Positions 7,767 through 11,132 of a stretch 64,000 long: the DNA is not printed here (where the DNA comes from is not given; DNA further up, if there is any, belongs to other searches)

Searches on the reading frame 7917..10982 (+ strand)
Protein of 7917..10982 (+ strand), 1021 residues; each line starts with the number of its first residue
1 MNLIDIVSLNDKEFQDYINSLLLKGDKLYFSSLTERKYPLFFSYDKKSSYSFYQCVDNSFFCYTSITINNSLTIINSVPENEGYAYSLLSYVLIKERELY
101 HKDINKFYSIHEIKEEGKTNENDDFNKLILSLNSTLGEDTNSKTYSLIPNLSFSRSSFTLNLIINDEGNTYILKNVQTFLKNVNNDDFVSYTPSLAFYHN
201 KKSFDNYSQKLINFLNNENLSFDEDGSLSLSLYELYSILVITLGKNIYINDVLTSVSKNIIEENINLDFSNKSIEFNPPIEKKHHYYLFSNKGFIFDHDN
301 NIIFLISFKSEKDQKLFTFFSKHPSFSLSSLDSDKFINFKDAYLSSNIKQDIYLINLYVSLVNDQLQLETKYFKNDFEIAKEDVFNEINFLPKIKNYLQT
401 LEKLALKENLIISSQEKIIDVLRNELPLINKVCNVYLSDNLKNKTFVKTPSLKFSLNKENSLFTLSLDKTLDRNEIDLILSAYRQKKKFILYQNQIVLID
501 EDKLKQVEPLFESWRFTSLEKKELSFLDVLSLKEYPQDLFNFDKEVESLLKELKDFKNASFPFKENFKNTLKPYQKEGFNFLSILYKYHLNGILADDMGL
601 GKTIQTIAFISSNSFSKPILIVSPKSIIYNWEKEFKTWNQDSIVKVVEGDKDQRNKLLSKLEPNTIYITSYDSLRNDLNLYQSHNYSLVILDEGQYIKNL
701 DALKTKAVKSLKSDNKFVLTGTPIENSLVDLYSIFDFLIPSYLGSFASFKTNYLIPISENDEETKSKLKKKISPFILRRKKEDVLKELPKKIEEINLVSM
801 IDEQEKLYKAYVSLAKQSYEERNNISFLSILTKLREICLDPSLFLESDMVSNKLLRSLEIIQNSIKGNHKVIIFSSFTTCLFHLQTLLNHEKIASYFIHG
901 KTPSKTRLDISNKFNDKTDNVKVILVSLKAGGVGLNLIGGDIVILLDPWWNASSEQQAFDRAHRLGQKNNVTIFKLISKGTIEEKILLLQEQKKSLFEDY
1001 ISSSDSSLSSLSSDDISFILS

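Call 22: search_protein_families(library=pfam, proteins=[window:7917-10982:+], max_evalue=0.001)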
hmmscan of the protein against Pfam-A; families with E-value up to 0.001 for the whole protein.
window:7917-10982:+ (1021 aa): 4 families
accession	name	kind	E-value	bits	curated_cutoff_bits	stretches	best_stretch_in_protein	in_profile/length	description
PF00176.29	SNF2-rel_dom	-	3.3e-69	233.6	24.9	1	574-843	1-290/290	SNF2-related domain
PF00271.37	Helicase_C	-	3.5e-21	76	23.5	1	860-966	9-110/110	Helicase conserved C-terminal domain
PF08455.15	SNF2_assoc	-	2.4e-13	50.2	27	1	229-562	4-371/373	Bacterial SNF2 helicase associated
PF16203.11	ERCC3_RAD25_C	-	0.00019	21.3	27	1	860-962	52-148/248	ERCC3/RAD25/XPB C-terminal helicase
